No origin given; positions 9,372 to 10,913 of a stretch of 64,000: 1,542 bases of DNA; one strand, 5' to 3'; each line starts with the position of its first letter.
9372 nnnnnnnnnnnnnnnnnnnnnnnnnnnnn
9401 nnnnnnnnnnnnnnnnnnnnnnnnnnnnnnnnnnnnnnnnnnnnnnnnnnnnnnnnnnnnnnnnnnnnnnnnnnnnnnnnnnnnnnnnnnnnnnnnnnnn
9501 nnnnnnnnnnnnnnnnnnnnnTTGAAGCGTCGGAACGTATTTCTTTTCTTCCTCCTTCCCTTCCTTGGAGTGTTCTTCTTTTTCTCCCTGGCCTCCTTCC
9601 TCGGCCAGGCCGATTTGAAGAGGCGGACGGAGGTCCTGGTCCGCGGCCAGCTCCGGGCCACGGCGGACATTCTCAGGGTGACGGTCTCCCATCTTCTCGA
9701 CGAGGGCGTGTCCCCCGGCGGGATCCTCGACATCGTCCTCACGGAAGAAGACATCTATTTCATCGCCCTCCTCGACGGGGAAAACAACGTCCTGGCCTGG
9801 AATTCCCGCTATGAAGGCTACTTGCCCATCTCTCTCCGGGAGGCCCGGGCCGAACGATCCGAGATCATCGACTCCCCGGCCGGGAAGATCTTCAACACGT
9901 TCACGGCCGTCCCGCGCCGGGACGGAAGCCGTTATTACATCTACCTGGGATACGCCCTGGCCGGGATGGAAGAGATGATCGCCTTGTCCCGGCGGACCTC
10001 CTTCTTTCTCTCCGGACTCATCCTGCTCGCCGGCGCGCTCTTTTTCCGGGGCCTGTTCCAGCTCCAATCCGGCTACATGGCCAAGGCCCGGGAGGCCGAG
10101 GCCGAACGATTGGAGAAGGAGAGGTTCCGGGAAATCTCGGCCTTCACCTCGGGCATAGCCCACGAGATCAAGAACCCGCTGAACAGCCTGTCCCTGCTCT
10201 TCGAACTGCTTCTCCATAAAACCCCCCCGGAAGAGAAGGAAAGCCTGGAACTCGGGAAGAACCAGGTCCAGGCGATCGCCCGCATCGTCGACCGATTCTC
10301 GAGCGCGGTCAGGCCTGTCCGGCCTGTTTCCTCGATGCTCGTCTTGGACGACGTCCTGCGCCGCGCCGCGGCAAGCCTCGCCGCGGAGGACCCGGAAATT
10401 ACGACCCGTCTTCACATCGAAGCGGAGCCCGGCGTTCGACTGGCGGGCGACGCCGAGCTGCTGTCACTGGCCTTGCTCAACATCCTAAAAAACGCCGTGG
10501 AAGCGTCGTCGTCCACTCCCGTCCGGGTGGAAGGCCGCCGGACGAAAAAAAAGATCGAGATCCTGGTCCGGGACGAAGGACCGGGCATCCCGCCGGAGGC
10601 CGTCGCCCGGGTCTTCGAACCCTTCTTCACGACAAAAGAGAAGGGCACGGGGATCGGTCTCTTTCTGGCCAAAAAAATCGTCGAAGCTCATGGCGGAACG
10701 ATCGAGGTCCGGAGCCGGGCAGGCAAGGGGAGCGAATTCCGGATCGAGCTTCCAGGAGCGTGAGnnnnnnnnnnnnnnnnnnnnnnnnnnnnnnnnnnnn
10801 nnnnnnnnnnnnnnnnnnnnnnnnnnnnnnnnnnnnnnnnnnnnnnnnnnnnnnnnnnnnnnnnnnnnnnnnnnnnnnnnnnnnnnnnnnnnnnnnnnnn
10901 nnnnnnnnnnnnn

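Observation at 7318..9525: Three signal-peptide proteins of unknown function form the cargo of the sigma-54 two-component locus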

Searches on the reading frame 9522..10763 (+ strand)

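Call 4: search_protein_families(library=pfam, proteins=[window:9522-10763:+], max_evalue=0.1)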
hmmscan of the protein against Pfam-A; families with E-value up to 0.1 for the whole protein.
window:9522-10763:+ (413 aa): 6 families
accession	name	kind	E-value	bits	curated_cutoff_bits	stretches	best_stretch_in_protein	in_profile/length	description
PF02518.31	HATPase_c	-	4.3e-27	95.2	26.4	1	309-411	1-108/111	Histidine kinase-, DNA gyrase B-, and HSP90-like ATPase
PF00512.31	HisKA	-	1.8e-10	41.2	26.9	1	206-259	3-57/66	His Kinase A (phospho-acceptor) domain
PF13581.12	HATPase_c_2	-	2.1e-07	31.4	27.4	1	317-401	39-118/127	Histidine kinase-like ATPase domain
PF13589.12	HATPase_c_3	-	0.00076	20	25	1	316-373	5-62/137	Histidine kinase-, DNA gyrase B-, and HSP90-like ATPase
PF14501.12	HATPase_c_5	-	0.046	14.1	22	0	315-398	7-90/102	GHKL domain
PF07568.18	HisKA_2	-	0.057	14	22.3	0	212-260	2-51/76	Histidine kinase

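Call 5: search_protein_families(library=ncbifam, proteins=[window:9522-10763:+], max_evalue=1)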
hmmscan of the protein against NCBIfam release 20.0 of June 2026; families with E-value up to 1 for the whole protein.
window:9522-10763:+ (413 aa): 93 families (the best 25 are shown)
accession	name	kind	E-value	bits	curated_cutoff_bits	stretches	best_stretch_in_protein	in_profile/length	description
NF008468.0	PRK11360.1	equivalog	1.5e-45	155.7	646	1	195-411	386-607/616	two-component system sensor histidine kinase AtoS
NF007688.0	PRK10364.1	equivalog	1.7e-38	132.6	479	1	166-411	205-450/460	two-component system sensor histidine kinase ZraS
TIGR02916.1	PEP_his_kin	equivalog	7.2e-31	107.5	300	1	185-411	456-679/679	XrtA/PEP-CTERM system histidine kinase PrsK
NF010411.0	PRK13837.1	equivalog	7.5e-31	106.9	647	1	193-411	437-674/828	two-component system VirA-like sensor kinase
NF047497.1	HK_LIC_12097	equivalog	1.3e-30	106.3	500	1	187-411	132-365/367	LIC_12097 family sensor histidine kinase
NF053867.1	SprKinKinDBac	equivalog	8.8e-30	103.6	775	1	175-411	255-496/500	sporulation kinase KinD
NF008312.0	PRK11100.1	equivalog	1e-29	103.7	356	1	186-411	239-473/477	two-component system sensor histidine kinase CreC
TIGR02966.1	phoR_proteo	equivalog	5.2e-29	101.3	334.2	1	206-409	115-332/333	phosphate regulon sensor histidine kinase PhoR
TIGR01386.1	cztS_silS_copS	subfamily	6.6e-27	94.6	292.55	1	194-411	231-457/457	heavy metal sensor histidine kinase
NF046044.1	PnpS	equivalog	1.4e-26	93.4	400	1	206-411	171-390/390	two-component system histidine kinase PnpS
NF052574.1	HisKinEspCMyxo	equivalog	1.8e-26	92.6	1200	1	188-413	400-638/785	serine histidine kinase EspC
NF058527.1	HistKinChvGCaul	equivalog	8.6e-25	87.5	740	1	187-411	289-532/535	two-component sensor histidine kinase ChvG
NF047874.1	MASE3_PAS_HK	subfamily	1.5e-24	86.7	560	1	310-411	516-624/655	MASE3 domain-containing sensor histidine kinase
NF033792.0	ActS_PrrB_HisK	equivalog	8.9e-24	84.1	350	1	182-406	178-413/423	ActS/PrrB/RegB family redox-sensitive histidine kinase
NF041735.1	hist_kin_RppB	equivalog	3.7e-23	82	400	1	74-411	98-438/438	two-component system sensor histidine kinase RppB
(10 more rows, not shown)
